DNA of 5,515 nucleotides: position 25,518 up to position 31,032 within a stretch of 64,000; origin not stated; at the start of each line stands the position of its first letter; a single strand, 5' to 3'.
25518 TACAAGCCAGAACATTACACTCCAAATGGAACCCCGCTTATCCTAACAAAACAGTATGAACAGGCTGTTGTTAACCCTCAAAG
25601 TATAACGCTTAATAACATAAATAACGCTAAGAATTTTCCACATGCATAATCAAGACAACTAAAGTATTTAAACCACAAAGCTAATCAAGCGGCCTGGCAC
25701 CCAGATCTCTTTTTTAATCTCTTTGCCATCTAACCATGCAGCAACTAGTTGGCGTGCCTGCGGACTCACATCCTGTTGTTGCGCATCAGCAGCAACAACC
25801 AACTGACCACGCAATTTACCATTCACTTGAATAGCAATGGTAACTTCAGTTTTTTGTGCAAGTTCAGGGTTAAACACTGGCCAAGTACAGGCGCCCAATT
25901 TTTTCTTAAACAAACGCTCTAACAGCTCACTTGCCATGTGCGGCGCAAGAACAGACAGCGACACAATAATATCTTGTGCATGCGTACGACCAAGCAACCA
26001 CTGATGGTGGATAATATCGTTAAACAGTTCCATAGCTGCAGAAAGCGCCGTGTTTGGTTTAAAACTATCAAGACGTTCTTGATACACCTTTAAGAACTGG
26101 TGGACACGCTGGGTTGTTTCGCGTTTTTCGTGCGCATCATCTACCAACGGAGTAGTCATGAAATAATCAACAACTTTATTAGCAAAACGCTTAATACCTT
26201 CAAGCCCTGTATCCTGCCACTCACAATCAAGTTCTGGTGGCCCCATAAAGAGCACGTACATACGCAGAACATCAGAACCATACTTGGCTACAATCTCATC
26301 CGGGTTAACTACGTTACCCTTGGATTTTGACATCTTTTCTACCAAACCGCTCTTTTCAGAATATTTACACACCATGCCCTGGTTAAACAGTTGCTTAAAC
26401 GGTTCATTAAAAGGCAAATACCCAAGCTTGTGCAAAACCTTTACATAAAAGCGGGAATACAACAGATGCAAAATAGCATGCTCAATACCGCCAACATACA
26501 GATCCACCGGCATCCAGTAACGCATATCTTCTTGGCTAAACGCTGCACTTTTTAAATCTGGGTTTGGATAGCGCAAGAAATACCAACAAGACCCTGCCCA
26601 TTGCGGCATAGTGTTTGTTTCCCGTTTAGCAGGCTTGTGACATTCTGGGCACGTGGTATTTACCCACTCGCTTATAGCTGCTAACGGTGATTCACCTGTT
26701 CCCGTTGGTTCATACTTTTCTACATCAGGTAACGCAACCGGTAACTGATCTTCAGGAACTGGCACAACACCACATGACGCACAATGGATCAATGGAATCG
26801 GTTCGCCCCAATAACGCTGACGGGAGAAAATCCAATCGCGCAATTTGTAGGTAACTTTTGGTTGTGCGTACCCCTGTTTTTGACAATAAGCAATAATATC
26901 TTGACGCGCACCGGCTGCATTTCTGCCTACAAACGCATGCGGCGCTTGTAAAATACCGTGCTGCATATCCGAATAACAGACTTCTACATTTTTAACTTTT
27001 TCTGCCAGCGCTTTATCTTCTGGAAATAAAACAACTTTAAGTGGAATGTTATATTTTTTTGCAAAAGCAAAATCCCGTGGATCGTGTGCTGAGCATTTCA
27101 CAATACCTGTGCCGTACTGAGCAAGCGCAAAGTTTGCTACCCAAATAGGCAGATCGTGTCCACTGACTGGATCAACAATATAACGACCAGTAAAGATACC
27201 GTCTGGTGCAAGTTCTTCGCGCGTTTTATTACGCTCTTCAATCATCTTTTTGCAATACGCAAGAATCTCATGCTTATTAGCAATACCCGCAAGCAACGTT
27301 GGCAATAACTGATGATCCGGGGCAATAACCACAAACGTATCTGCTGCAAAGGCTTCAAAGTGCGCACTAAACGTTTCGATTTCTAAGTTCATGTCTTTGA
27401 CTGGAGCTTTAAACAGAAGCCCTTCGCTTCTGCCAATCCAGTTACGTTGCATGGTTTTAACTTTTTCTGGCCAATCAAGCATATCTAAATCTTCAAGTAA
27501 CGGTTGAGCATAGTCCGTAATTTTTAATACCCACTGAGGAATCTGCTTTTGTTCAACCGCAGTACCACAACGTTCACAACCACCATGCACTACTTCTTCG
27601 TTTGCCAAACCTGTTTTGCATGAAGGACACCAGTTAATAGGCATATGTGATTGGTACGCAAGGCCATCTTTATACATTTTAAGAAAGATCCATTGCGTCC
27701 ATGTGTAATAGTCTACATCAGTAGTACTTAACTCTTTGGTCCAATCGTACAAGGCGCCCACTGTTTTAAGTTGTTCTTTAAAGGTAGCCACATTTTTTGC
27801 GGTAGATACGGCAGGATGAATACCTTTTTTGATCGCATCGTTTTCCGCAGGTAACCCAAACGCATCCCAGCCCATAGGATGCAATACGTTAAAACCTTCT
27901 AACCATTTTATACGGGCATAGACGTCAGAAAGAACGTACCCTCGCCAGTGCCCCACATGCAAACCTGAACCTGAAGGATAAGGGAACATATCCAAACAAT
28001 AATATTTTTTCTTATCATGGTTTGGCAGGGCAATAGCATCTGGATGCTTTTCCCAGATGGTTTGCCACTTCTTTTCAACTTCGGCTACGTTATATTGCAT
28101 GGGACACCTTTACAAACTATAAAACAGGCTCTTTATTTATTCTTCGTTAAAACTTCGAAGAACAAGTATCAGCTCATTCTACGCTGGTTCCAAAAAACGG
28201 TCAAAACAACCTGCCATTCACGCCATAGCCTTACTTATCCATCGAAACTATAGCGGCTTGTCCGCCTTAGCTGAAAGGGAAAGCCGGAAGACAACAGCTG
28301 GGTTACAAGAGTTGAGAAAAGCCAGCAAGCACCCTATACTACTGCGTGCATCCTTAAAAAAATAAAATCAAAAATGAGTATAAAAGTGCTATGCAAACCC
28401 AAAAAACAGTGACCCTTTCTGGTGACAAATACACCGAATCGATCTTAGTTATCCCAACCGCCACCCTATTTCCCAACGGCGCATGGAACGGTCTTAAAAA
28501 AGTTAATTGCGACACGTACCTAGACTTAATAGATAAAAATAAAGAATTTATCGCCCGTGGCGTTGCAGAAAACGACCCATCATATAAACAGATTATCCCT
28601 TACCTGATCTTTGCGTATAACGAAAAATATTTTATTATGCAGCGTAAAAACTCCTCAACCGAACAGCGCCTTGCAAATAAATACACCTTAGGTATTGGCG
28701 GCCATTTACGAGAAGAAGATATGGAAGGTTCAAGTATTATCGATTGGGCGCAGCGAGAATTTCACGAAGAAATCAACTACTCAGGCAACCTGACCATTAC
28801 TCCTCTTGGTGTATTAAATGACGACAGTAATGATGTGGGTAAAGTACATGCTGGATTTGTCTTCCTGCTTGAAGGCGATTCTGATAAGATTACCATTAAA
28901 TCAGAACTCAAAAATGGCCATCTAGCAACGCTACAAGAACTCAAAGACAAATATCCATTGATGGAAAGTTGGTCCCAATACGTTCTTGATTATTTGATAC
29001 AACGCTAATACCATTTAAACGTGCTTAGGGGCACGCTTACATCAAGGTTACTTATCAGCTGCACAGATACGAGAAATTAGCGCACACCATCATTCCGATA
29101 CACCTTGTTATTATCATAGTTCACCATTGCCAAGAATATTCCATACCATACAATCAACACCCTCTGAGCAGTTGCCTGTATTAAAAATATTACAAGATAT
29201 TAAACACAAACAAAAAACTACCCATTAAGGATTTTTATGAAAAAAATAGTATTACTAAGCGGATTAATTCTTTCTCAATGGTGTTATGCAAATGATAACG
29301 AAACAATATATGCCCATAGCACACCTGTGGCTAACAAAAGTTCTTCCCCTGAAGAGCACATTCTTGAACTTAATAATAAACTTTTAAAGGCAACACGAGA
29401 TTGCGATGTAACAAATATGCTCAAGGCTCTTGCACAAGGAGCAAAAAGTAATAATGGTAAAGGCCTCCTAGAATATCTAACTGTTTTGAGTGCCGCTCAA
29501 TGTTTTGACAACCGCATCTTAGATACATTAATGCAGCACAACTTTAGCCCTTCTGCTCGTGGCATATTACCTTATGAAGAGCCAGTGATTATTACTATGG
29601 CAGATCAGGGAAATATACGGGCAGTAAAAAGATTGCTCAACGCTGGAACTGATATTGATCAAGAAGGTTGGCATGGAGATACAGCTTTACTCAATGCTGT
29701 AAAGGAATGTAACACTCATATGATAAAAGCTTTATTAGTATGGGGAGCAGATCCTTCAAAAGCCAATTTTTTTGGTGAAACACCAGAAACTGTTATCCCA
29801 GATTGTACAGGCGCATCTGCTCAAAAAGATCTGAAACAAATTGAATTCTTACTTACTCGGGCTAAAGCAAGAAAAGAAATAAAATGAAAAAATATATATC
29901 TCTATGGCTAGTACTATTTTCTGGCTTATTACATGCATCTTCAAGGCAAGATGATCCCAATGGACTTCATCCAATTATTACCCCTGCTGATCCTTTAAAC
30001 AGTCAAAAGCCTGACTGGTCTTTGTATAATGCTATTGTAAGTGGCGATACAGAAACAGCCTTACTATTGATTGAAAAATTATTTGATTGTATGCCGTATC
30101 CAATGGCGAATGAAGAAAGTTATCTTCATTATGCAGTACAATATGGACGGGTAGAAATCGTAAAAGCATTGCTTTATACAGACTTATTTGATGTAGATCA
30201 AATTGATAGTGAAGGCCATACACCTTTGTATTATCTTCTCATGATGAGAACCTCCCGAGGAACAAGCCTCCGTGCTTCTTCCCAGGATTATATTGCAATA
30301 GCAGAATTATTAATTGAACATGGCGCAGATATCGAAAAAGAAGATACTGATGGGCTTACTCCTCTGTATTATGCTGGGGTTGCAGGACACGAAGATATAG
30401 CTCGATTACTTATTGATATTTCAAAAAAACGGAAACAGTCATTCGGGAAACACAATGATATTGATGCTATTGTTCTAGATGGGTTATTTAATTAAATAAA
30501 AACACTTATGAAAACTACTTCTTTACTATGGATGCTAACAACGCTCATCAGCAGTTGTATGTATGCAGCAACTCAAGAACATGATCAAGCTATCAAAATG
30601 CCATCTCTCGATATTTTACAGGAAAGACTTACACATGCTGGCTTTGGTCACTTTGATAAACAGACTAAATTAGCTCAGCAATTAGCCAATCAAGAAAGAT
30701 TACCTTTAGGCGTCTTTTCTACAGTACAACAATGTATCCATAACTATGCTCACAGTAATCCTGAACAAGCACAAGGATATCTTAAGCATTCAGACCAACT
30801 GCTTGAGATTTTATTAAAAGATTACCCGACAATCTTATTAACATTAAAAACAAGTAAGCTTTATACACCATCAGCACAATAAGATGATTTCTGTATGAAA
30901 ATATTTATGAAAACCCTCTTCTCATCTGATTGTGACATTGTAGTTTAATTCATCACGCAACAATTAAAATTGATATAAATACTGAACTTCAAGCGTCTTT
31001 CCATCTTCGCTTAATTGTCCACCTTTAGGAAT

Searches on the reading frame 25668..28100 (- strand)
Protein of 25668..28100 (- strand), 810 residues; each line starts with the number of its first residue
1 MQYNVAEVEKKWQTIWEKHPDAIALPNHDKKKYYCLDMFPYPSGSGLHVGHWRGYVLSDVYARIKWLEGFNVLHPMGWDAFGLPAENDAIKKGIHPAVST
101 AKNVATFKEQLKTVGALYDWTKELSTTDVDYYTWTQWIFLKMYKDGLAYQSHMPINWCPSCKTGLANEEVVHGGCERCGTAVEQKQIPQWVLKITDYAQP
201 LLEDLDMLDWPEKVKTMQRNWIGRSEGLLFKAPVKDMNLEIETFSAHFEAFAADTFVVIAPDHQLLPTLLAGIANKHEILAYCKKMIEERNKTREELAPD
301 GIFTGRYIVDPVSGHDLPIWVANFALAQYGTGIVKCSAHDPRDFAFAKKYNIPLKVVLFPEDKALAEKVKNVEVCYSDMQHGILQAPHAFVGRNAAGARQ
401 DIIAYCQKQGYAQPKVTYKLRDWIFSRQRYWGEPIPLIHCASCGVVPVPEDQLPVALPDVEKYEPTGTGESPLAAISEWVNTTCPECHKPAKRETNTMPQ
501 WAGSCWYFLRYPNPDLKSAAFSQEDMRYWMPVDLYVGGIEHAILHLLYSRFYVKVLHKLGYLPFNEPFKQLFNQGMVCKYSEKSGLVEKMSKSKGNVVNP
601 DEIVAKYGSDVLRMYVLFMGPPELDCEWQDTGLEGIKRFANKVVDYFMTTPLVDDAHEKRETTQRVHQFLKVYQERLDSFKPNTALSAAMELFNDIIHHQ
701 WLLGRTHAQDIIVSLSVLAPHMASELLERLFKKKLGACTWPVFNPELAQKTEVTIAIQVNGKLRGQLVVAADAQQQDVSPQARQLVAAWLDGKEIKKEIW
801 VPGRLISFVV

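Call 30: find_related_loci(query=window:25668-28100:-, collection=genome_contigs, flank=2000)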
Query window:25668-28100:- (810 aa) in genome_contigs; peptide patterns used: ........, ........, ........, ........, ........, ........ (x = any residue, [..] = any of these).
600 stretches matched a pattern (row limit reached: there are more); 583 encode a relative of the query (tblastn E <= 1e-3); the best 80 are kept; 80 distinct loci.
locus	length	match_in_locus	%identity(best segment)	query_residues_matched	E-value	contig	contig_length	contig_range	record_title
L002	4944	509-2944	75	1-810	0e+0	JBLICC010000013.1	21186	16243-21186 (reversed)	MAG: Alteromonas naphthalenivorans isolate 3300053698_98 Ga0535657_0003527, whole genome shotgun sequence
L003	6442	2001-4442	70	1-810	0e+0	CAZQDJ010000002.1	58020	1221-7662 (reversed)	MAG TPA_asm: uncultured Pseudomonadota bacterium isolate SRP286056_co1_452 genome assembly, contig: NODE_495_length_5802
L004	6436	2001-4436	71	1-810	0e+0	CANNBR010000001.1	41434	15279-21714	MAG: bacterium isolate ZH-3nov15-28 genome assembly, contig: ZH-3nov15-C665, whole genome shotgun sequence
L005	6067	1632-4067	70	1-810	0e+0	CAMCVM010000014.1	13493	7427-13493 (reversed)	MAG: candidate division TM6 bacterium GW2011_GWF2_32_72 isolate ME-21oct19-91 genome assembly, contig: ME-21oct19-C7309,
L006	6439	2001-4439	69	1-810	0e+0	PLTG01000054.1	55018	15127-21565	MAG: Candidatus Dependentiae bacterium isolate bog_1370 73.20120700_S1D.225_contig_108159, whole genome shotgun sequence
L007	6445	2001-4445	70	1-810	0e+0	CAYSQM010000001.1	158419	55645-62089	MAG TPA_asm: uncultured Pseudomonadota bacterium isolate SRP302895_co1_156 genome assembly, contig: NODE_200_length_1584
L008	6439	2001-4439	68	1-810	0e+0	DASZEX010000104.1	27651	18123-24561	MAG TPA_asm: Candidatus Babeliales bacterium isolate SMAG_U6505 k141_5579016, whole genome shotgun sequence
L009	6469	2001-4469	68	1-810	0e+0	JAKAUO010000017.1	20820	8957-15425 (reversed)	MAG: bacterium isolate YP3.bin41 NODE_3130_length_20820_cov_2.48214, whole genome shotgun sequence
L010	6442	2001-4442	68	1-810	0e+0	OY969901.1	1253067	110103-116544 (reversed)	MAG: uncultured bacterium isolate MFD02979.bin.c.4 genome assembly, chromosome: 1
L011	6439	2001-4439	67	1-810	0e+0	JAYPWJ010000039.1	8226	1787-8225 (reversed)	MAG: bacterium isolate 139588_S189_metabat_bins_2.tsv.014 NODE_8508_length_8226_cov_4.231795, whole genome shotgun seque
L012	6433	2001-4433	68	1-810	0e+0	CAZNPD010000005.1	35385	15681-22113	MAG TPA_asm: uncultured Pseudomonadota bacterium isolate binchicken_co1_101 genome assembly, contig: NODE_703_length_353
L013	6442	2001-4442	68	1-810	0e+0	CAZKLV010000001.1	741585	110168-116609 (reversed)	MAG TPA_asm: uncultured Pseudomonadota bacterium isolate SRP262948_co1_104 genome assembly, contig: NODE_1_length_741585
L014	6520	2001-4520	65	1-810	0e+0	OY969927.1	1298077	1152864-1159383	MAG: uncultured Candidatus Babeliaceae bacterium isolate MFD01476.bin.c.8 genome assembly, chromosome: 1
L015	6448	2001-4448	67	1-810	0e+0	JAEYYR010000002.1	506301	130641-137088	MAG: bacterium isolate OH_CBlB_59 k127_1700874, whole genome shotgun sequence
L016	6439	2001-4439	66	1-810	0e+0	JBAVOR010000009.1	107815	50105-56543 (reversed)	MAG: Candidatus Babeliales bacterium isolate MFD03092_ilm_asm_bin11 k127_271272, whole genome shotgun sequence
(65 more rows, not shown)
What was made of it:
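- On Dependentiae secreted ankyrin/LRR repeat proteins (putative effectors): The best LeuRS relatives are almost all Babeliales, TM6 or Dependentiae MAGs at 55-75% identity (call 30).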

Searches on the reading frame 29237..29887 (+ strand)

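Call 3: search_protein_families(library=pfam, proteins=[window:29237-29887:+], max_evalue=1)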
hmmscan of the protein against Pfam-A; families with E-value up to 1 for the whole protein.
window:29237-29887:+ (216 aa): 6 families
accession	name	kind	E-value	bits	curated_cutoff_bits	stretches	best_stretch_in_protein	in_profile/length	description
PF12796.13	Ank_2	-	6.3e-07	30.3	27.3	1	86-175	4-88/90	Ankyrin repeats (3 copies)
PF00023.36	Ank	-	2.8e-06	27.7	21.1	1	146-177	1-32/33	Ankyrin repeat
PF13606.12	Ank_3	-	1.5e-05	25.4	22.3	1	146-174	1-29/30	Ankyrin repeat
PF13637.12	Ank_4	-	4.2e-05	24.2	22.7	1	123-167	6-50/50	Ankyrin repeats (many copies)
PF24521.3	Ank_KRIT1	-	0.041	14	80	1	120-209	24-108/149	KRIT1 ankyrin-repeats domain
PF16739.11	CARD_2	-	0.09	13.2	28.2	1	121-164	45-87/93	Caspase recruitment domain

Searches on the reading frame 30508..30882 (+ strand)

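Call 3: search_protein_families(library=pfam, proteins=[window:30508-30882:+], max_evalue=1)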
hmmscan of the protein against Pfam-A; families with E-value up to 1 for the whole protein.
window:30508-30882:+ (124 aa): 2 families
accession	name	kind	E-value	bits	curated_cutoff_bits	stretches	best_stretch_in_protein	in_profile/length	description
PF22927.2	INT1_R3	-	0.0011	19.1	27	1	55-107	107-159/160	Integrator complex subunit 1, R3 domain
PF10938.13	YfdX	-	0.011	16.2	26.6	1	70-111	2-43/149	YfdX protein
